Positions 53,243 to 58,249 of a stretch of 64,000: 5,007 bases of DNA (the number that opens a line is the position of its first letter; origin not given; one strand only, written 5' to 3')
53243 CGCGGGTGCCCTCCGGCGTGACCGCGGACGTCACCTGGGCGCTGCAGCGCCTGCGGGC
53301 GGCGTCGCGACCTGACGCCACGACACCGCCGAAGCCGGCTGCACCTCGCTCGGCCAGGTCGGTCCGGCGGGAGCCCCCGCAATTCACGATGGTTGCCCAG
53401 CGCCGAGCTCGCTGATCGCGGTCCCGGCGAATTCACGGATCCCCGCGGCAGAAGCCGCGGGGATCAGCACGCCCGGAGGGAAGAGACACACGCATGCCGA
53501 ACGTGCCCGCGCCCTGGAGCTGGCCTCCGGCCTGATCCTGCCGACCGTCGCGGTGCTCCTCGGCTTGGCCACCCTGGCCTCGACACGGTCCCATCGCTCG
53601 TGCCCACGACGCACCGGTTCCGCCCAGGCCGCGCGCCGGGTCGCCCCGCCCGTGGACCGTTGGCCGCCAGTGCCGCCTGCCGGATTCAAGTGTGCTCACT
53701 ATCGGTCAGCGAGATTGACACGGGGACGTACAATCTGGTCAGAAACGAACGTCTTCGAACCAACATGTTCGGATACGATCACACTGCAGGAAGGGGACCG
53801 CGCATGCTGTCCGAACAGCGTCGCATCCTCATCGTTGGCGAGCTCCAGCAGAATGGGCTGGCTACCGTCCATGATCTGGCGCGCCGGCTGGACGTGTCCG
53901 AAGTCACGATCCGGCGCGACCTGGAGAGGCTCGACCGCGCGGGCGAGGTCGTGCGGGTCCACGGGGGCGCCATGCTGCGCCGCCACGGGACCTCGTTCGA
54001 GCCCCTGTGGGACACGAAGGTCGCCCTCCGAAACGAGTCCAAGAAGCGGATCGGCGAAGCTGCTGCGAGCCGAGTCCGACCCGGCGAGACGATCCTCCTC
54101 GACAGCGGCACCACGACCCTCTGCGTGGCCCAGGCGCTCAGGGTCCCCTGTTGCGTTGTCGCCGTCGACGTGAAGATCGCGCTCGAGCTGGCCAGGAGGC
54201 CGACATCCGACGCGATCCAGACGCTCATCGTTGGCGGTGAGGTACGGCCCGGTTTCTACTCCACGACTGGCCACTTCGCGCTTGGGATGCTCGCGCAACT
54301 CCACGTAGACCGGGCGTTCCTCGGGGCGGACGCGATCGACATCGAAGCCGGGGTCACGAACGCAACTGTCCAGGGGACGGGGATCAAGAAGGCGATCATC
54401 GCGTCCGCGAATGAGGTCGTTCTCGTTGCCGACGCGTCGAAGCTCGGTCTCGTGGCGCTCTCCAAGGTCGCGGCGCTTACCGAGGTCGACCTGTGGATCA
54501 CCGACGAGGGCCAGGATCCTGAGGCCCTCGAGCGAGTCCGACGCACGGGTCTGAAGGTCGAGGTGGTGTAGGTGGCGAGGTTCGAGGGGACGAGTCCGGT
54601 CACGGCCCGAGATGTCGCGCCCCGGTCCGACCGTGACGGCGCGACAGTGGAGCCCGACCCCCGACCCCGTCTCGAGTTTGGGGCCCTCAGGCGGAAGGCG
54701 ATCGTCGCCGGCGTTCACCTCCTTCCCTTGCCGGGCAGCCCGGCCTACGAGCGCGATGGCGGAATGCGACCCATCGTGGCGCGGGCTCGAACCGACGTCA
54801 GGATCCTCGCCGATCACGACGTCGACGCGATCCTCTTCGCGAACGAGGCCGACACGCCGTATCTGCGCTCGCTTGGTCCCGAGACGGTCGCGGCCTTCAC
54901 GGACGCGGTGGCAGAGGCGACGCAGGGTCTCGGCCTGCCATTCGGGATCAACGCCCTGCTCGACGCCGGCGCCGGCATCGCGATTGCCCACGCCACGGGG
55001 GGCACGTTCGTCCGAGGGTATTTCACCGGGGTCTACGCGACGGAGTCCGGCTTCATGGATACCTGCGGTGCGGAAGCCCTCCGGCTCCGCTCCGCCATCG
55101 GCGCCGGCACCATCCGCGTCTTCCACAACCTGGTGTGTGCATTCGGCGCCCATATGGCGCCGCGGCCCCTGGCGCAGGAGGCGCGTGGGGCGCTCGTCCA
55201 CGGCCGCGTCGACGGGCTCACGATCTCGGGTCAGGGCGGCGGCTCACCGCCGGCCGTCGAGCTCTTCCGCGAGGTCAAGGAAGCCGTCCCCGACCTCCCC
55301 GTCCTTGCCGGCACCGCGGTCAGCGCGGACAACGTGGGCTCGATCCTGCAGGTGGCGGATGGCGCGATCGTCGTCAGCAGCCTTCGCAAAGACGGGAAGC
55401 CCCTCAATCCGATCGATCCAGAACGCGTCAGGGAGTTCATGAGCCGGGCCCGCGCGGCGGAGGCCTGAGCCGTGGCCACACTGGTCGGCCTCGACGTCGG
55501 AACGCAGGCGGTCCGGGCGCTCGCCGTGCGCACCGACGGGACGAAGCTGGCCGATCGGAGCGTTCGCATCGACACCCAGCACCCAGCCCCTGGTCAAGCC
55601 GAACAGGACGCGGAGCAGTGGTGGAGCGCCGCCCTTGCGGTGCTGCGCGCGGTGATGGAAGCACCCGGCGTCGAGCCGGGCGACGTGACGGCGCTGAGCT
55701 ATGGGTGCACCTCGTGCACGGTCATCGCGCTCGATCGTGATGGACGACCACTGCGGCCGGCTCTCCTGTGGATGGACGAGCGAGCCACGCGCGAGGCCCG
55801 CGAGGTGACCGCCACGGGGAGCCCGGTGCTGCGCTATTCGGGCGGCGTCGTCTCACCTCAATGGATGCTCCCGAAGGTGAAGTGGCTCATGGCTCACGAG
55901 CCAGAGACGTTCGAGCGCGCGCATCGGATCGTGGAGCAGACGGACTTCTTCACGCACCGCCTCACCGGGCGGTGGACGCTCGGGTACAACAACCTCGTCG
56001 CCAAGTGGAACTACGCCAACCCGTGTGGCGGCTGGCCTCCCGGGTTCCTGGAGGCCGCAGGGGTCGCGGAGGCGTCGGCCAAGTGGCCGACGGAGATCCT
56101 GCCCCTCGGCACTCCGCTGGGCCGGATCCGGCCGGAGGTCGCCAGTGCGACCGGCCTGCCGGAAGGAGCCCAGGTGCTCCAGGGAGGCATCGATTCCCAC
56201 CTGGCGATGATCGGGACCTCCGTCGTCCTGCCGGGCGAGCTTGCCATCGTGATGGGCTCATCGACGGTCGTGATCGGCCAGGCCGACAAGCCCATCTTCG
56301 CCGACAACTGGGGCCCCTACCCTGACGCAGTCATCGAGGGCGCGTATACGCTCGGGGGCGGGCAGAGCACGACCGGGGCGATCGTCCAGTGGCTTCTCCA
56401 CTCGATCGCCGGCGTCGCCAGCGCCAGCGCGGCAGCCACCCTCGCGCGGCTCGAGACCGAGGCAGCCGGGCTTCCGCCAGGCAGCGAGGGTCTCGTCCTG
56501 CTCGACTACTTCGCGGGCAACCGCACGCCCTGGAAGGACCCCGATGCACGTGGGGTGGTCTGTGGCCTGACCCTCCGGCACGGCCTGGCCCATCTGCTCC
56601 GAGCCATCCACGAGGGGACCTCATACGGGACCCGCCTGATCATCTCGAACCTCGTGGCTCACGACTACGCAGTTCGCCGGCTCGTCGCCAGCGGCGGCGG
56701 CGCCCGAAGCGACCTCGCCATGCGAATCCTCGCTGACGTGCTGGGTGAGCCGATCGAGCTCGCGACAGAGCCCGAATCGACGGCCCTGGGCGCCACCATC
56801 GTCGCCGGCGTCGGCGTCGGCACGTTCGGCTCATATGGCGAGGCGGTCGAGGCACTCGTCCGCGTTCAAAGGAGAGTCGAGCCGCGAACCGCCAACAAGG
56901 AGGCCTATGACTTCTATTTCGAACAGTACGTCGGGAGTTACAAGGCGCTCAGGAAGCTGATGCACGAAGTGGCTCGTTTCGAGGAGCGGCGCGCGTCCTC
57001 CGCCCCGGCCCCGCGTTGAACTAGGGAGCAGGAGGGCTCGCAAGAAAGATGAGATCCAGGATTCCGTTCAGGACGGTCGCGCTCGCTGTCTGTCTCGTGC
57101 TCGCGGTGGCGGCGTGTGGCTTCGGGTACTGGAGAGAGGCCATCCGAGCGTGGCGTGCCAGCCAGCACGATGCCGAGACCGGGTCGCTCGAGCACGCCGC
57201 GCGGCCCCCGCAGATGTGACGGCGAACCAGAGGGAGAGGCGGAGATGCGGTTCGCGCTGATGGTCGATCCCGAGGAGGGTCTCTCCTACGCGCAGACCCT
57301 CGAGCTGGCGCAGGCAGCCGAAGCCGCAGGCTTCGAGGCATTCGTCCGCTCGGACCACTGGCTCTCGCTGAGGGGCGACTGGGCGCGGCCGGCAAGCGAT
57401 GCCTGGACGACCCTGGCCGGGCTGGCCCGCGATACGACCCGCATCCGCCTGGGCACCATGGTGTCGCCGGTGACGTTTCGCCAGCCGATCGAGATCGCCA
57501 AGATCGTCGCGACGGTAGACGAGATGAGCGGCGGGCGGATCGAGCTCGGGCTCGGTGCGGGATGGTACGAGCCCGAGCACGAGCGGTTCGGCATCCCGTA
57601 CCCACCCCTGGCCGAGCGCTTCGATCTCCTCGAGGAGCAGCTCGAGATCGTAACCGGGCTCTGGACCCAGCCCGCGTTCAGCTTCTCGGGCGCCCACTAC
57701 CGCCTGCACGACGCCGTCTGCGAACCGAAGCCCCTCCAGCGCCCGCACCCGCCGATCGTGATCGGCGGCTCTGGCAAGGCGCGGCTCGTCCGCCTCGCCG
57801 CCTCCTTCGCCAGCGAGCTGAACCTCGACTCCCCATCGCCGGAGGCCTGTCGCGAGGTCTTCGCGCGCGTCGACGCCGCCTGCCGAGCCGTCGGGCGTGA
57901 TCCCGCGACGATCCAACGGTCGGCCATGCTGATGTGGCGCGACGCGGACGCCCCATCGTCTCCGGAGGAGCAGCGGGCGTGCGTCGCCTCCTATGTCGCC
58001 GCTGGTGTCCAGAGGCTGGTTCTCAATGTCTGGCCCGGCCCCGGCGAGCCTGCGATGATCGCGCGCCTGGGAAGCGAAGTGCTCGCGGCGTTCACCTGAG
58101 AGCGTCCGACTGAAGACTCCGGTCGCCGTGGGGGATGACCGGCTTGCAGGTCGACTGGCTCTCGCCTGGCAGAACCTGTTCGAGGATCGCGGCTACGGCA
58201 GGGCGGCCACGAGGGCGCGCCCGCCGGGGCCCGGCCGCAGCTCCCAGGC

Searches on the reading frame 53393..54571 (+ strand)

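Call 71: search_protein_families(library=pfam, proteins=[window:53393-54571:+], max_evalue=0.0001)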
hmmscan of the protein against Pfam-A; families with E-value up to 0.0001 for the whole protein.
window:53393-54571:+ (392 aa): 4 families
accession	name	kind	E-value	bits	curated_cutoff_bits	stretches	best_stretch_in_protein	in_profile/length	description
PF00455.28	DeoRC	-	2.4e-41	141.8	31.8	1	214-372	3-160/160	DeoR C terminal sensor domain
PF08220.18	HTH_DeoR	-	1.8e-13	50.5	21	1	144-194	2-52/57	DeoR-like helix-turn-helix domain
PF08279.18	HTH_11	-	4e-07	30.2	25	1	143-187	1-44/55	HTH domain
PF13404.12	HTH_AsnC-type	-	5e-05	23.5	27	0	147-180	8-41/42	AsnC-type helix-turn-helix domain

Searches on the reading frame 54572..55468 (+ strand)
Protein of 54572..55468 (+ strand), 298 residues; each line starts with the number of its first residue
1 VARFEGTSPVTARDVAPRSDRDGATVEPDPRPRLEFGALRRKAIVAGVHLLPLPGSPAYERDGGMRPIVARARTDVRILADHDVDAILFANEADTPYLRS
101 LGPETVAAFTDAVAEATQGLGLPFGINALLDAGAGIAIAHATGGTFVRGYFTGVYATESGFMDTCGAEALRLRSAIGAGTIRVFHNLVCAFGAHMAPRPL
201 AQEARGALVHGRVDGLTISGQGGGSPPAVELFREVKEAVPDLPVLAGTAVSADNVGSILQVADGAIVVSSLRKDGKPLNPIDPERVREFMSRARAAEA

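Call 71: search_protein_families(library=pfam, proteins=[window:54572-55468:+], max_evalue=0.0001)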
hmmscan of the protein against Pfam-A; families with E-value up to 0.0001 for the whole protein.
window:54572-55468:+ (298 aa): 1 family
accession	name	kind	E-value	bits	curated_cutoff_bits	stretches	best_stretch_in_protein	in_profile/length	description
PF03437.21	BtpA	-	1.8e-60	205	30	1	41-293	2-252/254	BtpA family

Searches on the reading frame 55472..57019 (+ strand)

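Call 71: search_protein_families(library=pfam, proteins=[window:55472-57019:+], max_evalue=0.0001)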
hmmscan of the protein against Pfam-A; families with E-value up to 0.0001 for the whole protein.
window:55472-57019:+ (515 aa): 2 families
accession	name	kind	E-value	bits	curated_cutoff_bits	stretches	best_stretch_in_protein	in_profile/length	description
PF02782.22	FGGY_C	-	4.2e-41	141.4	27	1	257-447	1-196/198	FGGY family of carbohydrate kinases, C-terminal domain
PF00370.27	FGGY_N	-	1.2e-35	123.7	28.8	1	4-248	2-245/245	FGGY family of carbohydrate kinases, N-terminal domain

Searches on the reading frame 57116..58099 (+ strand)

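Call 71: search_protein_families(library=pfam, proteins=[window:57116-58099:+], max_evalue=0.0001)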
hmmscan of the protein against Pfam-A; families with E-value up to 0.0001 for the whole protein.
window:57116-58099:+ (327 aa): 1 family
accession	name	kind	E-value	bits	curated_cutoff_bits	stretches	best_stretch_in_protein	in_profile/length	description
PF00296.26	Bac_luciferase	-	5.7e-51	174.2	27.9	1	55-271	18-225/314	Luciferase-like monooxygenase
